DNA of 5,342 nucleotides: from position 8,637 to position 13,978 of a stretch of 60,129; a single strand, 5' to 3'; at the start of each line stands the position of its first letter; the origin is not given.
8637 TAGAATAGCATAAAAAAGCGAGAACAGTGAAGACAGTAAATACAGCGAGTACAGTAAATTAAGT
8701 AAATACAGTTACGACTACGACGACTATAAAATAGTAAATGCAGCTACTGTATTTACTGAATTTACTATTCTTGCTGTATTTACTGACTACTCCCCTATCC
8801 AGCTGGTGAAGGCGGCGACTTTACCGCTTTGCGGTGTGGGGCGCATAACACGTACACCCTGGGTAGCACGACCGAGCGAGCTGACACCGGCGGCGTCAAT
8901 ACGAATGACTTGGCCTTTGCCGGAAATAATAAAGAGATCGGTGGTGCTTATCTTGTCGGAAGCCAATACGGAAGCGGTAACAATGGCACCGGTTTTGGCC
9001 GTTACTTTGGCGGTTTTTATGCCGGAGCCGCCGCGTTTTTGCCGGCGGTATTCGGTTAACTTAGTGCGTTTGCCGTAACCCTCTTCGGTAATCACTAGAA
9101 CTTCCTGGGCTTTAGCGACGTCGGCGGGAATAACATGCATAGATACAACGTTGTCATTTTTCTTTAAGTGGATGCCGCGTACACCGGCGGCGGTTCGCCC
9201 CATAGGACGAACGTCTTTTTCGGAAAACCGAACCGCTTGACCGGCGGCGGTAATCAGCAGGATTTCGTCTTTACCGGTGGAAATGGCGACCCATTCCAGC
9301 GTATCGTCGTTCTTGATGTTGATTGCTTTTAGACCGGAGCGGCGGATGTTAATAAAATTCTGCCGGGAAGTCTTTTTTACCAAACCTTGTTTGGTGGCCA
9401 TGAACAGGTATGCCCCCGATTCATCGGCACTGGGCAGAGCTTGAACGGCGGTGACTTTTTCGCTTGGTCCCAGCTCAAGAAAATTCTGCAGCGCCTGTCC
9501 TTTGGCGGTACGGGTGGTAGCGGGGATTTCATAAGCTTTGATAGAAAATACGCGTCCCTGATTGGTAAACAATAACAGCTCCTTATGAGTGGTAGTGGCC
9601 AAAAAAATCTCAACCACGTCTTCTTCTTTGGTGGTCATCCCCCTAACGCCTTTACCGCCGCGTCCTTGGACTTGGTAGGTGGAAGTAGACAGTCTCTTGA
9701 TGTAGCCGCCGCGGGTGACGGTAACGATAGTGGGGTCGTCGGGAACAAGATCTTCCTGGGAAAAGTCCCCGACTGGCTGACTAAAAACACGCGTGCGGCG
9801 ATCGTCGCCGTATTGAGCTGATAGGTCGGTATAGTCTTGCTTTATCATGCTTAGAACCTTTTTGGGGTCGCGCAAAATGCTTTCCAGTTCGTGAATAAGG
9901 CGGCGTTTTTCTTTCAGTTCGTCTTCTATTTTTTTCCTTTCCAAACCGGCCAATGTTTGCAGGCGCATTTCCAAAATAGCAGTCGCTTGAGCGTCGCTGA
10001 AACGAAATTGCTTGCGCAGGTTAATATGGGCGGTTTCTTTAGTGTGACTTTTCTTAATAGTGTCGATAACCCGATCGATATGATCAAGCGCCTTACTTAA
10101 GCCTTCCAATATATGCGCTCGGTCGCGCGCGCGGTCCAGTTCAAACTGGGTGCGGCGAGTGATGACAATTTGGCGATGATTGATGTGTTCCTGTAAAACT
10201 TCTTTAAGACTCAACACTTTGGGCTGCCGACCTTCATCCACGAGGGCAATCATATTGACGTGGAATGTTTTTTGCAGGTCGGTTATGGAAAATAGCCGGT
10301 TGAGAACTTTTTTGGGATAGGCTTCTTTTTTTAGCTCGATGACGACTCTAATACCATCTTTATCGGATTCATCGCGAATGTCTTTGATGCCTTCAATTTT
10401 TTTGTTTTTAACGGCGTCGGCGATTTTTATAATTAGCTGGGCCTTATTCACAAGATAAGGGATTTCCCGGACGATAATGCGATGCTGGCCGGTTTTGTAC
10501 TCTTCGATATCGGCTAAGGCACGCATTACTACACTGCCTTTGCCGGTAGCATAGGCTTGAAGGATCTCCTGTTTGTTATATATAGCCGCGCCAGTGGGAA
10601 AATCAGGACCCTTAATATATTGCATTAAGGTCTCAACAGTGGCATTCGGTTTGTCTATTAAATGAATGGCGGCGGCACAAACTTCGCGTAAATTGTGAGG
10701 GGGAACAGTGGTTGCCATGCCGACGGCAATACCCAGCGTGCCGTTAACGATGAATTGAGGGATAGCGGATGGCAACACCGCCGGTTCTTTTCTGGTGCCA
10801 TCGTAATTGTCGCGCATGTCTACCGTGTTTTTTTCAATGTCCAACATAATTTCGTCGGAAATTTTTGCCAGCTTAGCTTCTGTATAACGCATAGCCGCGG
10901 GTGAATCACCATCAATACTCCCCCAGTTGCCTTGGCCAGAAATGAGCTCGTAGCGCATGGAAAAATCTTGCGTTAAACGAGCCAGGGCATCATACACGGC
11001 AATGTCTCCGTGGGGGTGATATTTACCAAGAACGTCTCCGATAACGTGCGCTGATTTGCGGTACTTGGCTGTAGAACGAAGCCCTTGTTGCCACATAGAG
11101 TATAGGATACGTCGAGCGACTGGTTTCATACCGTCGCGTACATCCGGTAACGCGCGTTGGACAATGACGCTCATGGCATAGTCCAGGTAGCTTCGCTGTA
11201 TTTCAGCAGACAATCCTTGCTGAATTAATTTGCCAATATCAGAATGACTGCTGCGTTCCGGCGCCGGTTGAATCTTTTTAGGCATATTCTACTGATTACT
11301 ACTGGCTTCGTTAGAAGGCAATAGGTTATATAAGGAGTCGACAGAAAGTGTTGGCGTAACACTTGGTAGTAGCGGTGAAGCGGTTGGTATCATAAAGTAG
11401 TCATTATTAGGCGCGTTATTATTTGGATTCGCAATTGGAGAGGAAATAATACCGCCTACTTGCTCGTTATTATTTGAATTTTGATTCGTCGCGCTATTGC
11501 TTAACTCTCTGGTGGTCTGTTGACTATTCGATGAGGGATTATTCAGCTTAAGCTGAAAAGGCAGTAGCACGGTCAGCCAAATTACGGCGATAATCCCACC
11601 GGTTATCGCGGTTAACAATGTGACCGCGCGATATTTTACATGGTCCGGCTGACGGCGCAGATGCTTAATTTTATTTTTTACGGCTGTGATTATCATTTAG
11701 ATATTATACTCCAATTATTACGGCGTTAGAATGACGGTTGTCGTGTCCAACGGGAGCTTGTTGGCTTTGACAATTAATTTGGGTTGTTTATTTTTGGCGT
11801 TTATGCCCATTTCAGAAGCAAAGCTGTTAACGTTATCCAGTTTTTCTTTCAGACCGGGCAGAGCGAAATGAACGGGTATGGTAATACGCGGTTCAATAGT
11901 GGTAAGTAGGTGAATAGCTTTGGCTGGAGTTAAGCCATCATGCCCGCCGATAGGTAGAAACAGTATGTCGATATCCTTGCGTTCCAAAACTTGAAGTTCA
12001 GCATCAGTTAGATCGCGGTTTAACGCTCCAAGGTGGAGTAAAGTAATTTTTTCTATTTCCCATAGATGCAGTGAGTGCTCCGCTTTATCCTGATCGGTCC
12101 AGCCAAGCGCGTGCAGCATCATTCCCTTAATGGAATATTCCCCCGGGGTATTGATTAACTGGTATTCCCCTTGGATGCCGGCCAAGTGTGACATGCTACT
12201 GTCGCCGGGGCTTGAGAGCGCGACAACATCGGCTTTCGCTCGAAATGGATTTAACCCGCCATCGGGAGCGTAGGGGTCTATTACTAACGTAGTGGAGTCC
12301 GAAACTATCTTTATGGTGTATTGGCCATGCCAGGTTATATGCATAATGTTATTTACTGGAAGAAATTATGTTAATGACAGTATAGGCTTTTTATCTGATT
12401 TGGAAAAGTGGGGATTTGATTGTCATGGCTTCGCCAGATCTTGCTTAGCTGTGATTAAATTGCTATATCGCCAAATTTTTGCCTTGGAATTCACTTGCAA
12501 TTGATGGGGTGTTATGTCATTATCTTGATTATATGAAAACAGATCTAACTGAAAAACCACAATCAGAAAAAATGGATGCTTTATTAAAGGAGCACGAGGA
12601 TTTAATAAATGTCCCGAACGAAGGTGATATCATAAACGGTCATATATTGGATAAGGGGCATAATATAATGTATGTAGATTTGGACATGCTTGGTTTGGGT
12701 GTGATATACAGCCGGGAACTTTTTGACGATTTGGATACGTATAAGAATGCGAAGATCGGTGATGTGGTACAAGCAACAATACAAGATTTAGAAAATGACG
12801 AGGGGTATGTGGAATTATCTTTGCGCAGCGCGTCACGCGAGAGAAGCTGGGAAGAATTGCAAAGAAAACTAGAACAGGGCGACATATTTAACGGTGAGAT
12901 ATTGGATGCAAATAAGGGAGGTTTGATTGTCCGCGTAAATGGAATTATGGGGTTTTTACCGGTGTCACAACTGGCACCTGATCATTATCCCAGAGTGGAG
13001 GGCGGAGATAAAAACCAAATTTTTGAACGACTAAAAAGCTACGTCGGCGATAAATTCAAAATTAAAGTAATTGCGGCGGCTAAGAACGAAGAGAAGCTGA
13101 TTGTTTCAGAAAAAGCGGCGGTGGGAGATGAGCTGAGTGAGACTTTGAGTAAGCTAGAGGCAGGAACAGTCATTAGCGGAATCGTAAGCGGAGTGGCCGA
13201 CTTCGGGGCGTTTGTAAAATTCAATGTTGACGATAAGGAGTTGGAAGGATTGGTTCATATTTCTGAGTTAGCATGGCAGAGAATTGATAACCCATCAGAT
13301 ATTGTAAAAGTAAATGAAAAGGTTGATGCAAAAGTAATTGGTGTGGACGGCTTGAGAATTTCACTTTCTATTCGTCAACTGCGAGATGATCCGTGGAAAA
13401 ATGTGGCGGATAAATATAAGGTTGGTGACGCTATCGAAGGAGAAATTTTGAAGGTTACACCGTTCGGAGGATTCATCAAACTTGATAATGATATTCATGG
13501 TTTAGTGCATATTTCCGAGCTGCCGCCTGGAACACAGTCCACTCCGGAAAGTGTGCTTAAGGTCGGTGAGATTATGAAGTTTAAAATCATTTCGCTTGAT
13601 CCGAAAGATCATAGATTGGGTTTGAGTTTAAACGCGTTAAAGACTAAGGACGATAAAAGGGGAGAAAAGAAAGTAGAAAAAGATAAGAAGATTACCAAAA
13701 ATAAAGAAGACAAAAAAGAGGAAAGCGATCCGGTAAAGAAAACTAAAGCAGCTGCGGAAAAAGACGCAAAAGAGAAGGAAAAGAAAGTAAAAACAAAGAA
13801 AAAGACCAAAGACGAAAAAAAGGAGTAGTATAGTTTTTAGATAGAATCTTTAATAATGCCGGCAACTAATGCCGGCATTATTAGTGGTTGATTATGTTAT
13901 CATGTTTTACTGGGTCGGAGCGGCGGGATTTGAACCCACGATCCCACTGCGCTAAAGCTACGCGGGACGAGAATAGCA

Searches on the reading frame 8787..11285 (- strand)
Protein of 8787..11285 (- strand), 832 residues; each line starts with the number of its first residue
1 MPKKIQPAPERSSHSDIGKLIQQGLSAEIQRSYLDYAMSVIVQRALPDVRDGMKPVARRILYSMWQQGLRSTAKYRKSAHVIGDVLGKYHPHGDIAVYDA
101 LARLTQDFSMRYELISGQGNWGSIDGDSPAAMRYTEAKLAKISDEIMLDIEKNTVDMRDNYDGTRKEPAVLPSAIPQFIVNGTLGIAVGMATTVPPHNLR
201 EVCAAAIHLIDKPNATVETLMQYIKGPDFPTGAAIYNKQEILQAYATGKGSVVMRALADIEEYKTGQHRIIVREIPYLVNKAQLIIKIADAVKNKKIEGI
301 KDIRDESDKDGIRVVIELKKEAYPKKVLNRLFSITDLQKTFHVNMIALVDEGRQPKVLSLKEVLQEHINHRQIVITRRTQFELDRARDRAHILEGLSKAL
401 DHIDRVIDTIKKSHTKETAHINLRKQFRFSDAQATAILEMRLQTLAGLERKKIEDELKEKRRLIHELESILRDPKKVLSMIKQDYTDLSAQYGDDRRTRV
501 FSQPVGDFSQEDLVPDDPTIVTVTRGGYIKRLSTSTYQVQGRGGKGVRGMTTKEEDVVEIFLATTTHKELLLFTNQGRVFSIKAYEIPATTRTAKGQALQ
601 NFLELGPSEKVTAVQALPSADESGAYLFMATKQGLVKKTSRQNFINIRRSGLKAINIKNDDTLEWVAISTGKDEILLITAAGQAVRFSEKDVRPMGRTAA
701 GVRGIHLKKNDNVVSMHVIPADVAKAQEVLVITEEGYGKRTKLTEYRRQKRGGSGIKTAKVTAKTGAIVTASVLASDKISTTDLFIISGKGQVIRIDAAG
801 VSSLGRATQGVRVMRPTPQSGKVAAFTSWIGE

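Call 40: find_homologous_proteins(query=window:8787-11285:-, max_evalue=1e-50)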
Query window:8787-11285:- (832 aa): 8000 proteins with E <= 1e-50 among 8000 candidates; the best 120 are listed.
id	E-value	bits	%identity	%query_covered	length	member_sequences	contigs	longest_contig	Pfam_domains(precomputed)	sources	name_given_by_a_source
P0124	0.0e+0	1827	100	100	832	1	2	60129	PF00521.27,PF03989.19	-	-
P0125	0.0e+0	1439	78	100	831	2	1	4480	PF00521.27,PF03989.19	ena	-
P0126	0.0e+0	1412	75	100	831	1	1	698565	PF00521.27,PF03989.19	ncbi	-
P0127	0.0e+0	1410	75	100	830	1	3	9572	PF00521.27,PF03989.19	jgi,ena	jgi:DNA gyrase subunit A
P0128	0.0e+0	1401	74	100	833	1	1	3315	PF00521.27,PF03989.19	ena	-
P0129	0.0e+0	1401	74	100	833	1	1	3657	PF00521.27,PF03989.19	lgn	-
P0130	0.0e+0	1399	76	98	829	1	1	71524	PF00521.27,PF03989.19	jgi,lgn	-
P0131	0.0e+0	1394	75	100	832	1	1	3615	PF00521.27,PF03989.19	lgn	-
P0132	0.0e+0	1394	75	99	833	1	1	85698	PF00521.27,PF03989.19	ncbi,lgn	ncbi:MAG: DNA gyrase subunit A [Candidatus Andersenbacteria bacterium]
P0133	0.0e+0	1394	76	98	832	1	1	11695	PF00521.27,PF03989.19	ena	-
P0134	0.0e+0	1390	76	98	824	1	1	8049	PF00521.27,PF03989.19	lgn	-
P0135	0.0e+0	1389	74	99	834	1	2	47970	PF00521.27,PF03989.19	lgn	-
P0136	0.0e+0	1389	74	100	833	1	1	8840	PF00521.27,PF03989.19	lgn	-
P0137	0.0e+0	1388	75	100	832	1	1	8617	PF00521.27,PF03989.19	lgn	-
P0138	0.0e+0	1388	75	100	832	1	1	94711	PF00521.27,PF03989.19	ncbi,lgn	ncbi:MAG: DNA gyrase subunit A [Candidatus Andersenbacteria bacterium]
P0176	0.0e+0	1338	71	99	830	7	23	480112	PF00521.27,PF03989.19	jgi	jgi:DNA gyrase subunit A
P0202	0.0e+0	1322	71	98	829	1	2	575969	PF00521.27,PF03989.19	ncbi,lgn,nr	ncbi:MAG: DNA gyrase subunit A [Candidatus Andersenbacteria bacterium]|nr:DNA gyrase subunit A [Cand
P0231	0.0e+0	1297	71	98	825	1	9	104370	PF00521.27,PF03989.19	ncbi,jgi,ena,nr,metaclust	ncbi:MAG: DNA gyrase subunit A [Candidatus Andersenbacteria bacterium RIFCSPHIGHO2_02_FULL_45_11]|nr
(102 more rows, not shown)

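Call 43: find_encoding_contigs(protein=P0202, flank=10000, max_places=2)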
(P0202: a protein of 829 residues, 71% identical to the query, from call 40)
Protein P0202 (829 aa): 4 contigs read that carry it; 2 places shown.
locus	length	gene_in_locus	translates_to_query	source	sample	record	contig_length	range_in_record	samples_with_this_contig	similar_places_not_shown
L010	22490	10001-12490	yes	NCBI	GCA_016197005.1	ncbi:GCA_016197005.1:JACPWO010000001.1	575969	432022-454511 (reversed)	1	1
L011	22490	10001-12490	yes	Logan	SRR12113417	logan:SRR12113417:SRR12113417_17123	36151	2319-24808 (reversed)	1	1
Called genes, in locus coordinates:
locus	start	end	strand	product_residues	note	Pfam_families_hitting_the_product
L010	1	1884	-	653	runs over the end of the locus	PF03030:H_PPase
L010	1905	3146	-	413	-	PF08529:NusA_N, PF00575:S1 (weak), PF13184:KH_NusA_1st, PF26594:KH_NusA_2nd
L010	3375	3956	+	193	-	PF13521:AAA_28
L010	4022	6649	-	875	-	PF00690:Cation_ATPase_N, PF00122:E1-E2_ATPase, PF00702:Hydrolase, PF13246:Cation_ATPase, PF00689:Cation_ATPase_C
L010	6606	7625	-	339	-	-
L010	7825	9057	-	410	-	PF21710:Spt6_S1 (faint), PF23459:S1_RRP5 (faint), PF21543:CvfB_2nd (faint), PF00575:S1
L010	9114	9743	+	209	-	PF13483:Lactamase_B_3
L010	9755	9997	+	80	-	-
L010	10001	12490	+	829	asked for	PF00521:DNA_topoisoIV, PF03989:DNA_gyraseA_C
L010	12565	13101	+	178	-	PF01209:Ubie_methyltran, PF13847:Methyltransf_31, PF13649:Methyltransf_25, PF08241:Methyltransf_11, PF08242:Methyltransf_12 (weak)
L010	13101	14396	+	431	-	PF01547:SBP_bac_1, PF13416:SBP_bac_8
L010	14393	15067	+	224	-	PF18895:T4SS_pilin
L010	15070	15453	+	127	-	PF04956:TrbC (weak), PF18895:T4SS_pilin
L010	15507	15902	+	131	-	PF04956:TrbC (weak), PF18895:T4SS_pilin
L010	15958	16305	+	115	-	PF04956:TrbC (weak), PF18895:T4SS_pilin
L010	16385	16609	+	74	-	-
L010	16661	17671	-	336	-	-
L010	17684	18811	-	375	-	-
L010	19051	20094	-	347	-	PF13439:Glyco_transf_4 (weak), PF00534:Glycos_transf_1 (weak)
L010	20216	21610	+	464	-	-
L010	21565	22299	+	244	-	-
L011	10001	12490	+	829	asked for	PF00521:DNA_topoisoIV, PF03989:DNA_gyraseA_C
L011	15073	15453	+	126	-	PF04956:TrbC (weak), PF18895:T4SS_pilin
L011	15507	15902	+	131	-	PF04956:TrbC (weak), PF18895:T4SS_pilin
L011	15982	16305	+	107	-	PF04956:TrbC (weak), PF18895:T4SS_pilin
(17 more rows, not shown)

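Call 44: find_encoding_contigs(protein=P0176, flank=10000, max_places=2)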
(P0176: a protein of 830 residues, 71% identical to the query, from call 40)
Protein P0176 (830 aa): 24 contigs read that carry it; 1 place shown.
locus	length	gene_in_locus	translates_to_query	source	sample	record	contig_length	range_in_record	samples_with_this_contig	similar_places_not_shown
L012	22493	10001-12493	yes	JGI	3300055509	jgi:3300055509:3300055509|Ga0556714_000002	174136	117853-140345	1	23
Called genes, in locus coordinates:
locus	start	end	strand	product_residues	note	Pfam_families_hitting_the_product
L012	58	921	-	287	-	PF01261:AP_endonuc_2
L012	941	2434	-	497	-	PF12072:RNase_Y_N, PF00013:KH_1, PF22891:KH_PNO1_2nd, PF01966:HD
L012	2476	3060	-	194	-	PF00574:CLP_protease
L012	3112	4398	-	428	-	PF05697:Trigger_N, PF00254:FKBP_C, PF05698:Trigger_C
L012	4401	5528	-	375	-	PF08529:NusA_N, PF00575:S1 (weak), PF13184:KH_NusA_1st, PF00013:KH_1 (faint), PF26594:KH_NusA_2nd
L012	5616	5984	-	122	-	PF08378:NERD (weak), PF02021:UPF0102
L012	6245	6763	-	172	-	-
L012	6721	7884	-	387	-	-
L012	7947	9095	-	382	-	PF00575:S1 (weak), PF21710:Spt6_S1 (faint), PF23459:S1_RRP5 (faint), PF00575:S1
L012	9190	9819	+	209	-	PF13483:Lactamase_B_3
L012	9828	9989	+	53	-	-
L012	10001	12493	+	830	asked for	PF00521:DNA_topoisoIV, PF03989:DNA_gyraseA_C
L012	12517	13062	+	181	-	PF01135:PCMT (faint), PF01209:Ubie_methyltran, PF13847:Methyltransf_31, PF08241:Methyltransf_11, PF08242:Methyltransf_12, PF13649:Methyltransf_25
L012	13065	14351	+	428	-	PF01547:SBP_bac_1, PF13416:SBP_bac_8, PF13531:SBP_bac_11 (faint)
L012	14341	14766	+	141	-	PF18895:T4SS_pilin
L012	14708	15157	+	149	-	PF04956:TrbC (faint), PF18895:T4SS_pilin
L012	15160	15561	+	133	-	PF18895:T4SS_pilin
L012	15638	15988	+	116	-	PF18895:T4SS_pilin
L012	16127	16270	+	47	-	-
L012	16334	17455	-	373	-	-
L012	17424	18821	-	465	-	-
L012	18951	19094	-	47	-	-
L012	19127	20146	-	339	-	-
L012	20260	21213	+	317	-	-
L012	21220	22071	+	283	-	-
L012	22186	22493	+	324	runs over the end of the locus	-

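Call 49: find_encoding_contigs(protein=P0231, flank=10000, max_places=2)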
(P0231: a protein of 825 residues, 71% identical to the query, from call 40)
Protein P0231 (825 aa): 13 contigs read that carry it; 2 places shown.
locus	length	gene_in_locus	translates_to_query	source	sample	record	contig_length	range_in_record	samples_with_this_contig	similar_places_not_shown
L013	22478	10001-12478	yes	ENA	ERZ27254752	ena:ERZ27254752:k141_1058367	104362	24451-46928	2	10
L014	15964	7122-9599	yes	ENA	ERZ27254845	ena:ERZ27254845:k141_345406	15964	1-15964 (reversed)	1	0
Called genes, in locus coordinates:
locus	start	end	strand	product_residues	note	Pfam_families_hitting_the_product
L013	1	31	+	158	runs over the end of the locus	-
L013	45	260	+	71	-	-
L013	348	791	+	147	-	-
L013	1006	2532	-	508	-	PF12072:RNase_Y_N, PF22675:KH-I_KHDC4-BBP (faint), PF00013:KH_1, PF22891:KH_PNO1_2nd, PF01966:HD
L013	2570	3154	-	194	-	PF00574:CLP_protease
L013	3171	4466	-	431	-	PF05697:Trigger_N, PF00254:FKBP_C, PF05698:Trigger_C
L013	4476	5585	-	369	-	PF08529:NusA_N, PF00575:S1, PF13184:KH_NusA_1st, PF26594:KH_NusA_2nd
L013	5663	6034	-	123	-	PF08378:NERD (weak), PF02021:UPF0102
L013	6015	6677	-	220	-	-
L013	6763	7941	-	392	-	-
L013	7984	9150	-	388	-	PF00575:S1 (weak), PF23459:S1_RRP5 (faint), PF00575:S1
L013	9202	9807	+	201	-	PF13483:Lactamase_B_3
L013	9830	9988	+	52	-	-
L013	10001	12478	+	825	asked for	PF00521:DNA_topoisoIV, PF03989:DNA_gyraseA_C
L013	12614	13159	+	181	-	PF01209:Ubie_methyltran, PF13847:Methyltransf_31, PF08241:Methyltransf_11, PF08242:Methyltransf_12 (weak), PF13649:Methyltransf_25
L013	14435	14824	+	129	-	PF04956:TrbC (weak), PF18895:T4SS_pilin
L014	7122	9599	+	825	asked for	PF00521:DNA_topoisoIV, PF03989:DNA_gyraseA_C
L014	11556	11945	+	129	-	PF04956:TrbC (weak), PF18895:T4SS_pilin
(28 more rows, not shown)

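Call 73: search_protein_families(library=pfam, proteins=[L010:16661-17671:-, L010:17684-18811:-, L012:16334-17455:-, L012:17424-18821:-], max_evalue=0.5)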
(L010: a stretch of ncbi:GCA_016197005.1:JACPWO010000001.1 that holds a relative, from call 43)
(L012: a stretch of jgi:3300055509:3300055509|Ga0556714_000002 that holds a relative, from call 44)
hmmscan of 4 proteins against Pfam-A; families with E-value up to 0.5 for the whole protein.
L010:16661-17671:- (336 aa): 0 families

L010:17684-18811:- (375 aa): 1 family
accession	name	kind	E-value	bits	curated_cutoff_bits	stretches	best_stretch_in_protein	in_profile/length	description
PF01145.31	Band_7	-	0.18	12.3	23.6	0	118-319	26-174/176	SPFH domain / Band 7 family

L012:16334-17455:- (373 aa): 0 families

L012:17424-18821:- (465 aa): 1 family
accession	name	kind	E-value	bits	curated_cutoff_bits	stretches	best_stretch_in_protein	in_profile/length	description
PF01145.31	Band_7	-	5.4e-06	27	23.6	1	178-396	9-171/176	SPFH domain / Band 7 family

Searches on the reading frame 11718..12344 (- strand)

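Call 7: search_protein_families(library=pfam, proteins=[window:11718-12344:-], max_evalue=0.001)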
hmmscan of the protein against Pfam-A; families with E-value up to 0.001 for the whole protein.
window:11718-12344:- (208 aa): 1 family
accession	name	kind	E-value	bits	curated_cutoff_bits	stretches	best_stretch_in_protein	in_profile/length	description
PF13483.12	Lactamase_B_3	-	6e-21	75.5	24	1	3-159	2-160/160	Beta-lactamase superfamily domain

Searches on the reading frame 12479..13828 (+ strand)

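Call 7: search_protein_families(library=pfam, proteins=[window:12479-13828:+], max_evalue=0.001)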
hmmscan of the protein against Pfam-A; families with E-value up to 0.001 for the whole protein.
window:12479-13828:+ (449 aa): 3 families
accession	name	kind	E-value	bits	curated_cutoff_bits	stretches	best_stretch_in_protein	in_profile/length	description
PF00575.29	S1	-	2.9e-40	136.9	22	3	225-299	1-74/74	S1 RNA binding domain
PF23459.1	S1_RRP5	-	9.6e-11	42.5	27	1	316-384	4-72/72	RRP5 S1 domain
PF21710.3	Spt6_S1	-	2.9e-05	24.7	27.5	0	221-297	9-83/91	Spt6, S1/OB domain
